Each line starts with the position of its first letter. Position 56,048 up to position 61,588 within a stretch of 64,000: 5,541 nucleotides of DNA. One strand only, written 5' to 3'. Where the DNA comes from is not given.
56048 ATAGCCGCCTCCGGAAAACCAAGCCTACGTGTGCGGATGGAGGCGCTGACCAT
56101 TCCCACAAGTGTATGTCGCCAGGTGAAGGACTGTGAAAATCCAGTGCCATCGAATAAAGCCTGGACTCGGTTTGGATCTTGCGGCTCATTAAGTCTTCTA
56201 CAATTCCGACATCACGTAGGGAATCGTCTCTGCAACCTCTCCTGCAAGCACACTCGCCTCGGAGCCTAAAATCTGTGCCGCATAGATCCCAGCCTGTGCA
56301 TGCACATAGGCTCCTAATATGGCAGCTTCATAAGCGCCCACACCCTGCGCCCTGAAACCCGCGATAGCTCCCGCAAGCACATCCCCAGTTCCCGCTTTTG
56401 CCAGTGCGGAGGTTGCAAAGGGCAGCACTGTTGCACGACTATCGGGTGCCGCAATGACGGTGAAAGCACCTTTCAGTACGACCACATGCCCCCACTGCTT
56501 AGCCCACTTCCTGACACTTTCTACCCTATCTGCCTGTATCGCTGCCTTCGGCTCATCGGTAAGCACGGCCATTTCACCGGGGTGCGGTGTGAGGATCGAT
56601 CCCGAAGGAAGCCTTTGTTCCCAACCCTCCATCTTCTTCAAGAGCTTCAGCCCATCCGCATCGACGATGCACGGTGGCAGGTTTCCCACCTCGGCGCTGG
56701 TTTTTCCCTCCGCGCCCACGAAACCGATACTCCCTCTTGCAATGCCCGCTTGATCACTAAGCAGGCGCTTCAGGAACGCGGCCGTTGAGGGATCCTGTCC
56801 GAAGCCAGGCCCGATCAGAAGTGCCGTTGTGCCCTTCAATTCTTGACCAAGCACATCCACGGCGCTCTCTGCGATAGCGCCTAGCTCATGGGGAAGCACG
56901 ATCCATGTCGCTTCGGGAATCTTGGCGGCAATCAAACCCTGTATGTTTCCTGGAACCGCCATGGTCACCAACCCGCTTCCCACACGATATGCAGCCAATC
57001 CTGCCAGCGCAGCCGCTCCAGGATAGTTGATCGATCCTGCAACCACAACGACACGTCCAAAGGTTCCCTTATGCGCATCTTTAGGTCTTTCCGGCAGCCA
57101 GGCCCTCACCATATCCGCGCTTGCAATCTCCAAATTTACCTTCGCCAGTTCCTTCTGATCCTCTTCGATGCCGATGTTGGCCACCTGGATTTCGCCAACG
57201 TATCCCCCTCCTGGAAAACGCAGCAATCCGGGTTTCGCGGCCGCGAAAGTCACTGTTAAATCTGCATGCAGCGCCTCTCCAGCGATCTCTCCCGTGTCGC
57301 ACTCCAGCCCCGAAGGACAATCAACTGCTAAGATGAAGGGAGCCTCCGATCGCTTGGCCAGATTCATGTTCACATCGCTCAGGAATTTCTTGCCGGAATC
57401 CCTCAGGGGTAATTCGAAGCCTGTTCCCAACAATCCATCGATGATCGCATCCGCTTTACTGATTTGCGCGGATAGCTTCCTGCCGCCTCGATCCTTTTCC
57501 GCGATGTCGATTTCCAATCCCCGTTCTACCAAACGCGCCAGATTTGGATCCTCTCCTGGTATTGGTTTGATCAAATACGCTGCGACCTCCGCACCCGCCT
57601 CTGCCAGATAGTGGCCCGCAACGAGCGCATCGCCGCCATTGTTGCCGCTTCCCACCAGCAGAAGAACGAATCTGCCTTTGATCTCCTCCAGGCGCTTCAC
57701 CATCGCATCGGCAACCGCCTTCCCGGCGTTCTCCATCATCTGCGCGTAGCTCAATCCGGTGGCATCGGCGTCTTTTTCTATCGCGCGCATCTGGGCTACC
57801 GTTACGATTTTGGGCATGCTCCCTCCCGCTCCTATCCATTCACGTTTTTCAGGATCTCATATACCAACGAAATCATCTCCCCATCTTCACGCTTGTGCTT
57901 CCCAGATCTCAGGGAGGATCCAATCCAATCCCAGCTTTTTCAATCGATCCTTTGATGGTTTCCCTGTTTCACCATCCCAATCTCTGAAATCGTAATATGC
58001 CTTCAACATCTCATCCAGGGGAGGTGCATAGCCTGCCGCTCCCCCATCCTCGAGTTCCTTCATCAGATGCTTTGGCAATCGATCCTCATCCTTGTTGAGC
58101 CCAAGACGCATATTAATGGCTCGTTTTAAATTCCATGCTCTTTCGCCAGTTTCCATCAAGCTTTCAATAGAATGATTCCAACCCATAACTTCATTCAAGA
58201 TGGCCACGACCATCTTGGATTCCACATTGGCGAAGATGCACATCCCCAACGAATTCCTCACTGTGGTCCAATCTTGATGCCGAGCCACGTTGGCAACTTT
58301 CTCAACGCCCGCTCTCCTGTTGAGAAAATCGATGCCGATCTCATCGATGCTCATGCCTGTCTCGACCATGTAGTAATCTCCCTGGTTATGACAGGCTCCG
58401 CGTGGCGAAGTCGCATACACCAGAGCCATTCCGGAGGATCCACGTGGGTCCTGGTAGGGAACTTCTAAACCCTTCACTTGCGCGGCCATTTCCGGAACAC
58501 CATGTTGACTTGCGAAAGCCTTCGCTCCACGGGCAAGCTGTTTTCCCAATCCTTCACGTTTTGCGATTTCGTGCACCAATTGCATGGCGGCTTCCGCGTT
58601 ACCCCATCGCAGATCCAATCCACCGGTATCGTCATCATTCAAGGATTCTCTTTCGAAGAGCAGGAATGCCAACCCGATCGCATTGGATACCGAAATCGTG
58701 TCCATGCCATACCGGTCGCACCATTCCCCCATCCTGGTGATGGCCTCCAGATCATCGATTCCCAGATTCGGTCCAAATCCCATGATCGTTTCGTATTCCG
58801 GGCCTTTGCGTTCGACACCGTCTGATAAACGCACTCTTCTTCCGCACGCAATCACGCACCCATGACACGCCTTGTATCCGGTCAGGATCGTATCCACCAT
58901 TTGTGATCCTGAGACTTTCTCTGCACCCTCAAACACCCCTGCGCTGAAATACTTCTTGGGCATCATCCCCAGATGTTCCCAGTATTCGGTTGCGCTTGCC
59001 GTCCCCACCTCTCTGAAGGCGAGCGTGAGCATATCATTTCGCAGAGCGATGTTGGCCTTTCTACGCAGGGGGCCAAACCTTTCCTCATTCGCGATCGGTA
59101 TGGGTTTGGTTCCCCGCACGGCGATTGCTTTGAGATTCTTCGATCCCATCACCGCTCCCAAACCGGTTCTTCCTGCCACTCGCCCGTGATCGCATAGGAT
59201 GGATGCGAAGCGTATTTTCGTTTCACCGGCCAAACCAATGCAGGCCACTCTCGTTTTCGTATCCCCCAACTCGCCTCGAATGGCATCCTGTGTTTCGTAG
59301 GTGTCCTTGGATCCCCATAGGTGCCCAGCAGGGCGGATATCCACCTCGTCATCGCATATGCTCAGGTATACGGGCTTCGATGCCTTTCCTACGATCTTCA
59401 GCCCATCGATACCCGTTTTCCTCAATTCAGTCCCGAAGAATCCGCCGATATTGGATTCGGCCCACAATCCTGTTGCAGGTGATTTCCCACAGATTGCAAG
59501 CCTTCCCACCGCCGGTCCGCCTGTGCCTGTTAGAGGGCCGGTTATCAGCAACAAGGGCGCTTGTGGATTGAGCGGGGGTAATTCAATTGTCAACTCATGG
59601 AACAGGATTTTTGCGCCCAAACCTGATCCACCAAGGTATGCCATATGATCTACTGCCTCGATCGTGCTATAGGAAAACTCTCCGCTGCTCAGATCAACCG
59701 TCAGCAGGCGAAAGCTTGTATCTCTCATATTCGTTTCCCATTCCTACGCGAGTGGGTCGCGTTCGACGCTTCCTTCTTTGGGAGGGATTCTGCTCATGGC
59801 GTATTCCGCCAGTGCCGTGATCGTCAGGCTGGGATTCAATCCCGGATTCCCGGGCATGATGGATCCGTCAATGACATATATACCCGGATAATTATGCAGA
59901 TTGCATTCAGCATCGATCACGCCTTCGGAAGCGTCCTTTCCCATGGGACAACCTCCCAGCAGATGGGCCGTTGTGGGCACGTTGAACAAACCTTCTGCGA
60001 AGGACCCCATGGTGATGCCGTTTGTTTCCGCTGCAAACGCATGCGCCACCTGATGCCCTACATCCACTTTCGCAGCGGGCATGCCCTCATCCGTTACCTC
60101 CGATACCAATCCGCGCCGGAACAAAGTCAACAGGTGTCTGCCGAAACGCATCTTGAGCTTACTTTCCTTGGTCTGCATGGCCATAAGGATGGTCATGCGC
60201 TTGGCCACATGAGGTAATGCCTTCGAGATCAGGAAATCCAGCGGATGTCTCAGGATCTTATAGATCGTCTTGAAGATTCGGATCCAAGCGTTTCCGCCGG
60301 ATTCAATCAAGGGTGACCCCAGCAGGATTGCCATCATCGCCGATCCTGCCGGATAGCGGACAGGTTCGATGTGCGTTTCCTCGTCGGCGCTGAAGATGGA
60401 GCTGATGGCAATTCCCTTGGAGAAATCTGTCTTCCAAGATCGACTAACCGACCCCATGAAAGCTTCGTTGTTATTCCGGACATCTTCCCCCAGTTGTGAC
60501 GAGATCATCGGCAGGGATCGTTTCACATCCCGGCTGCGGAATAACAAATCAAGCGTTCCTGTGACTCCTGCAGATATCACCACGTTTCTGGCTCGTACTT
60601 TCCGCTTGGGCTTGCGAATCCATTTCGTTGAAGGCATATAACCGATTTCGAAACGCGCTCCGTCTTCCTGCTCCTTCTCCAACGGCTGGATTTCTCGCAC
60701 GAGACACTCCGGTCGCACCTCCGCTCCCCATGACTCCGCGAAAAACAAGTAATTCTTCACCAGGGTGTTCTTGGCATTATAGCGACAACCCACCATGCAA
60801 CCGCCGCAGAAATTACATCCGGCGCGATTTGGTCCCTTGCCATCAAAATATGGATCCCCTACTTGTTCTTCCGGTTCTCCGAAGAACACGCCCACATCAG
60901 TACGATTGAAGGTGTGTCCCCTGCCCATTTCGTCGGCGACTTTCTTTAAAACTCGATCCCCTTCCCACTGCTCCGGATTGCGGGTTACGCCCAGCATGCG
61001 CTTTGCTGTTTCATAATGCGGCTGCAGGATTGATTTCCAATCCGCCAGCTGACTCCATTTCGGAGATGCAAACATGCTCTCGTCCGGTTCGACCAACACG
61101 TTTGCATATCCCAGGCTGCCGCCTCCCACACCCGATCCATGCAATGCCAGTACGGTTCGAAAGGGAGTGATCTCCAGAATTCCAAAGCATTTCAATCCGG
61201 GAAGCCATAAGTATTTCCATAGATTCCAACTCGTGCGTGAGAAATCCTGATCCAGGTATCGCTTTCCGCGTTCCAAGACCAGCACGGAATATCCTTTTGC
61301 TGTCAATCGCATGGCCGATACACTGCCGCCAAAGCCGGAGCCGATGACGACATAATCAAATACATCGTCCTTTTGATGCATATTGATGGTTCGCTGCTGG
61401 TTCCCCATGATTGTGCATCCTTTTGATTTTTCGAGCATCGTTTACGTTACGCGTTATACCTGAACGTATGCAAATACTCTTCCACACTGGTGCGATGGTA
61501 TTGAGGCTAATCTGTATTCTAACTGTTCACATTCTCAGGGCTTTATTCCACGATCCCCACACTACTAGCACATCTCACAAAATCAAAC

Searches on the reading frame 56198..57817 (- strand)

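Call 77: search_protein_families(library=pfam, proteins=[window:56198-57817:-], max_evalue=0.0001)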
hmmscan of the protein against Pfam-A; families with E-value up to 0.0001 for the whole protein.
window:56198-57817:- (539 aa): 2 families
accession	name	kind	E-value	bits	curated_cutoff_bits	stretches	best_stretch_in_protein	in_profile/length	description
PF01256.23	Carb_kinase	-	1.3e-47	162.8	27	2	381-533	93-241/242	NAD(P)H-hydrate dehydratase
PF03853.21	YjeF_N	-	5e-39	134.4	24.9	1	25-197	2-169/169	YjeF-related protein N-terminus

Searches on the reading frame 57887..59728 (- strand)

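Call 77: search_protein_families(library=pfam, proteins=[window:57887-59728:-], max_evalue=0.0001)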
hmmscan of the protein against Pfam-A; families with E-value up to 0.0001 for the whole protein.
window:57887-59728:- (613 aa): 2 families
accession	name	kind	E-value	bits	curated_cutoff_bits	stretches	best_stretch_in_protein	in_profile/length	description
PF01314.23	AFOR_C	-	1.7e-118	396.6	27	1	224-601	5-385/385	Aldehyde ferredoxin oxidoreductase, domains 2 & 3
PF02730.20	AFOR_N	-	1e-69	234.7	29.8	1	7-207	2-199/199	Aldehyde ferredoxin oxidoreductase, N-terminal domain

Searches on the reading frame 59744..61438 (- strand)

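Call 77: search_protein_families(library=pfam, proteins=[window:59744-61438:-], max_evalue=0.0001)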
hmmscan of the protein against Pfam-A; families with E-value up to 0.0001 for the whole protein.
window:59744-61438:- (564 aa): 4 families
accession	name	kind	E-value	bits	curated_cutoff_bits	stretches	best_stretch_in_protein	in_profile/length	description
PF05199.19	GMC_oxred_C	-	8.4e-18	65.7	24.6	1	486-544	81-139/139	GMC oxidoreductase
PF00732.25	GMC_oxred_N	-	1e-06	29.1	23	0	204-302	107-200/218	GMC oxidoreductase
PF13450.12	NAD_binding_8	-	2.2e-05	25.1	21.9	1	31-60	1-30/68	NAD(P)-binding Rossmann-like domain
PF01266.30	DAO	-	4e-05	23.8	27.9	0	28-60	1-33/353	FAD dependent oxidoreductase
